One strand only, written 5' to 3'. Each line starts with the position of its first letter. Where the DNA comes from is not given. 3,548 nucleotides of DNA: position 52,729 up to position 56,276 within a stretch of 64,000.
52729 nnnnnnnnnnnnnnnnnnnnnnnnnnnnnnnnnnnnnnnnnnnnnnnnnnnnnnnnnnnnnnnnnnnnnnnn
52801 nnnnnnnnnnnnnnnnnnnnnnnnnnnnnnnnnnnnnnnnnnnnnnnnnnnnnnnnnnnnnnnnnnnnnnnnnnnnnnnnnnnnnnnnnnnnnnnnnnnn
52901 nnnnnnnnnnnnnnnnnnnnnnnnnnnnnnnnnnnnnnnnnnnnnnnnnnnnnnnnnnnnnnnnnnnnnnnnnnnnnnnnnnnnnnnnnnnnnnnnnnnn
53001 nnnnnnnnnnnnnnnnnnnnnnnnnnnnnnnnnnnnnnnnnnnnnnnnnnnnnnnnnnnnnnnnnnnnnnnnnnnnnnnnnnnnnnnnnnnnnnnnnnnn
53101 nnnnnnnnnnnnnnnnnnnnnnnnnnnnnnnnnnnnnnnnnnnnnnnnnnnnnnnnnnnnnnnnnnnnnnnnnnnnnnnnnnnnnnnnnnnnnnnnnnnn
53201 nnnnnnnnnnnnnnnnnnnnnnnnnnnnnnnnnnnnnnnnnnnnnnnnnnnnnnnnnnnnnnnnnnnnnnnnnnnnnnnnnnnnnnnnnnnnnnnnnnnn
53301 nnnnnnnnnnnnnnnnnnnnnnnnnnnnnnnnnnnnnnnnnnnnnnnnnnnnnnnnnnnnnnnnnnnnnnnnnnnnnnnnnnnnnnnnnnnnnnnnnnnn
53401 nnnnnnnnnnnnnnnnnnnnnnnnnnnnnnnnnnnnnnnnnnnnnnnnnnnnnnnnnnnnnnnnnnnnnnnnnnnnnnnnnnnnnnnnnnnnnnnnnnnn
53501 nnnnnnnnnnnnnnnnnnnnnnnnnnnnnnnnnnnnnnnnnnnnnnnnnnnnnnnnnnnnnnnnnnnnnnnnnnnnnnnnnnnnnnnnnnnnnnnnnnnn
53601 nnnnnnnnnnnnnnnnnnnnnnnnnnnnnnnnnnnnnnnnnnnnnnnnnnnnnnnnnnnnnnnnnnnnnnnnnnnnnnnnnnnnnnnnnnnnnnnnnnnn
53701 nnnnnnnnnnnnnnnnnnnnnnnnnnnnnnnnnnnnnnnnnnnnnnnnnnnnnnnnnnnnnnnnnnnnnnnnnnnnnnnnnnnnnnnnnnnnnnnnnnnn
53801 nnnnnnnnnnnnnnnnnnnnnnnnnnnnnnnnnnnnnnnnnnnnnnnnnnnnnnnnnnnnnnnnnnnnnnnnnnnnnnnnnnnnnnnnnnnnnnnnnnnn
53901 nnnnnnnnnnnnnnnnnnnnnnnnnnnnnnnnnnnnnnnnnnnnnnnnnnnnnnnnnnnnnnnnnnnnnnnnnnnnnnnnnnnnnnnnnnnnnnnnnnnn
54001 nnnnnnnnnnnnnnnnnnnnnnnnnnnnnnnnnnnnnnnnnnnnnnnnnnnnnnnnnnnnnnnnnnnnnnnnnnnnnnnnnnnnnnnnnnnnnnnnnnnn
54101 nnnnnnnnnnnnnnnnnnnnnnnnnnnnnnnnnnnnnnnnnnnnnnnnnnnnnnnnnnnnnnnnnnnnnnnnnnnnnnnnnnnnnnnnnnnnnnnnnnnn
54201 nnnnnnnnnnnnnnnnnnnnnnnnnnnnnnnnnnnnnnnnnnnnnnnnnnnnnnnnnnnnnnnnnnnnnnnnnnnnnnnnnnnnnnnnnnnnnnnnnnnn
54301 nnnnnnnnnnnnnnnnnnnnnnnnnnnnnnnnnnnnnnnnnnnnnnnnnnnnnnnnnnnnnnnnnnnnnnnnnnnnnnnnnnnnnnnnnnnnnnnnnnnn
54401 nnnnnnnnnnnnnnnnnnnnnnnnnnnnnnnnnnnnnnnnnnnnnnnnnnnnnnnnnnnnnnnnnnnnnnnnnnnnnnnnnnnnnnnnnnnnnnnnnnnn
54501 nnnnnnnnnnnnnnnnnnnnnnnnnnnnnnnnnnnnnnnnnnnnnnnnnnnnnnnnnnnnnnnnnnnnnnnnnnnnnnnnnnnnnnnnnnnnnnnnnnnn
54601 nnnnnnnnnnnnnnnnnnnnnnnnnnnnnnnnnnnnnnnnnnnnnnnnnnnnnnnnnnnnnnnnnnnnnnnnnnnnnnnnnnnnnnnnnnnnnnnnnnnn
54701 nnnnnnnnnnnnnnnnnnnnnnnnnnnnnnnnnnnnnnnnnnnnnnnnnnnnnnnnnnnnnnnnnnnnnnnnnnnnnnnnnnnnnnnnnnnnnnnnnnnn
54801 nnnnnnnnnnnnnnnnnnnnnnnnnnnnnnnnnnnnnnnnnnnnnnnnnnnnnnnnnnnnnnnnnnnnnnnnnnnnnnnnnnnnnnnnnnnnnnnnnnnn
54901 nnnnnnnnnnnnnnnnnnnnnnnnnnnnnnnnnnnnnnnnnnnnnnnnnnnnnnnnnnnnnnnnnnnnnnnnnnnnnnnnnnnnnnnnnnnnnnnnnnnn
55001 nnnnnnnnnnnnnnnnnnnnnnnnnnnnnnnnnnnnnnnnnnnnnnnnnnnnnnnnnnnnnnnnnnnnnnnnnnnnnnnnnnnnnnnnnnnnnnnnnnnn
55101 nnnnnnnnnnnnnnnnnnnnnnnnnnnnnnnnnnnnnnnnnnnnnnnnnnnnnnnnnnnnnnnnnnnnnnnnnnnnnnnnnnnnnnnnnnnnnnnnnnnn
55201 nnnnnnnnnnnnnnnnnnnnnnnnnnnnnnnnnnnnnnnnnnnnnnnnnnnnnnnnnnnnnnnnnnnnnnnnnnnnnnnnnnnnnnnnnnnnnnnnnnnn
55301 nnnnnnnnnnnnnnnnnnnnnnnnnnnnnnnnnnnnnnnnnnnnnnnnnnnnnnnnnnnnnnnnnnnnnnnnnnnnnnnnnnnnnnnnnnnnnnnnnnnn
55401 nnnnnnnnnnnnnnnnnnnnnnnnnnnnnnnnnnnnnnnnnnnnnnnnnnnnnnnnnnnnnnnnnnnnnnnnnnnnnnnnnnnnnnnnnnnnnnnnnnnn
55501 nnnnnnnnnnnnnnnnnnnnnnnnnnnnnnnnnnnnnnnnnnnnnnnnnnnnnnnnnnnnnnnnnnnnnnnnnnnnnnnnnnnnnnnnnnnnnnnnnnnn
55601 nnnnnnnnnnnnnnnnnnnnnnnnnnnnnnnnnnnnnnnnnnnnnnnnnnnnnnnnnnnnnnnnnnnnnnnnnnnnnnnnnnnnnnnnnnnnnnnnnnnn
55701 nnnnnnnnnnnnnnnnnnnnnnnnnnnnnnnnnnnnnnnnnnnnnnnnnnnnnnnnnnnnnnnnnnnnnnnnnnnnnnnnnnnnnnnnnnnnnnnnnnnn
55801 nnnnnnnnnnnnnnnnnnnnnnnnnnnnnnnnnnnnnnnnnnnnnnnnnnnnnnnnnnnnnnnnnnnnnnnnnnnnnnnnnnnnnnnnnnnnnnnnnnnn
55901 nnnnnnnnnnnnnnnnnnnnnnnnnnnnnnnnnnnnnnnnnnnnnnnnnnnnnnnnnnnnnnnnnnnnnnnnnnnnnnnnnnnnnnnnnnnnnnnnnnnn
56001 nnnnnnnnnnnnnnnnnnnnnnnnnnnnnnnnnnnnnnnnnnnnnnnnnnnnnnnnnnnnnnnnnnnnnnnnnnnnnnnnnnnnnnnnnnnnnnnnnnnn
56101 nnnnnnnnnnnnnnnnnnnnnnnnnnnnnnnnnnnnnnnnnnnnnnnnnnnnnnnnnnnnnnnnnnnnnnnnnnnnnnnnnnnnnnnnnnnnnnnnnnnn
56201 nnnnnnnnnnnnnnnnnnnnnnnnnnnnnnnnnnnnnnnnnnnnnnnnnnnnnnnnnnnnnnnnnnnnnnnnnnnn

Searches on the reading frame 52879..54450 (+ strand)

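Call 16: search_protein_families(library=pfam, proteins=[window:52879-54450:+], max_evalue=0.01)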
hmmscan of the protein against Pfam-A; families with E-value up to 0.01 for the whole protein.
window:52879-54450:+ (523 aa): 1 family
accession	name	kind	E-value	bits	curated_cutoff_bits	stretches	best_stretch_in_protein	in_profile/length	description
PF11074.14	DUF2779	-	1.4e-13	51.7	23.3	1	309-422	7-122/126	Domain of unknown function(DUF2779)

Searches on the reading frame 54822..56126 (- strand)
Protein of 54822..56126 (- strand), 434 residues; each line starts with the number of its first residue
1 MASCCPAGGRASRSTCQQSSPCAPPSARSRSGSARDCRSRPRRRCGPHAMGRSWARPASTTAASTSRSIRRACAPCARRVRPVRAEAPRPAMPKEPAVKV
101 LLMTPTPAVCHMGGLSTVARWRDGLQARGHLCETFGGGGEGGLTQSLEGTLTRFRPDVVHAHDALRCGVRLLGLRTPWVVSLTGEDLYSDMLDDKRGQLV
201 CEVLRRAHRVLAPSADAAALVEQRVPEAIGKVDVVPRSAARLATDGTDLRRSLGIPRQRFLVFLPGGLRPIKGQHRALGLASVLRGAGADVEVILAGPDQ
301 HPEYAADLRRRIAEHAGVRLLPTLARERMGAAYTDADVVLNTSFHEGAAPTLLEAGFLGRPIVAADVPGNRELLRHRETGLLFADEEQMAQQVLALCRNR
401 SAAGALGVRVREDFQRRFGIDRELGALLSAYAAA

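Call 16: search_protein_families(library=pfam, proteins=[window:54822-56126:-], max_evalue=0.01)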
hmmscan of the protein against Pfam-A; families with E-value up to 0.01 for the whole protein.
window:54822-56126:- (434 aa): 5 families
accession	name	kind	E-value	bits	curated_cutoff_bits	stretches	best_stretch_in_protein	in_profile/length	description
PF13692.12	Glyco_trans_1_4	-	4.2e-18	66.4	27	1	263-399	5-142/142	Glycosyl transferases group 1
PF00534.26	Glycos_transf_1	-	1.5e-16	60.9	26.4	1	248-401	4-160/172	Glycosyl transferases group 1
PF13439.12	Glyco_transf_4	-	6.9e-10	39.7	28.5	1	147-237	64-164/170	Glycosyltransferase Family 4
PF13524.12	Glyco_trans_1_2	-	1.6e-07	31.8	25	1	292-426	16-141/144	Glycosyl transferase-like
PF20706.3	GT4-conflict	-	0.00048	19.7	26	1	248-394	187-352/385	Family 4 Glycosyltransferase in conflict systems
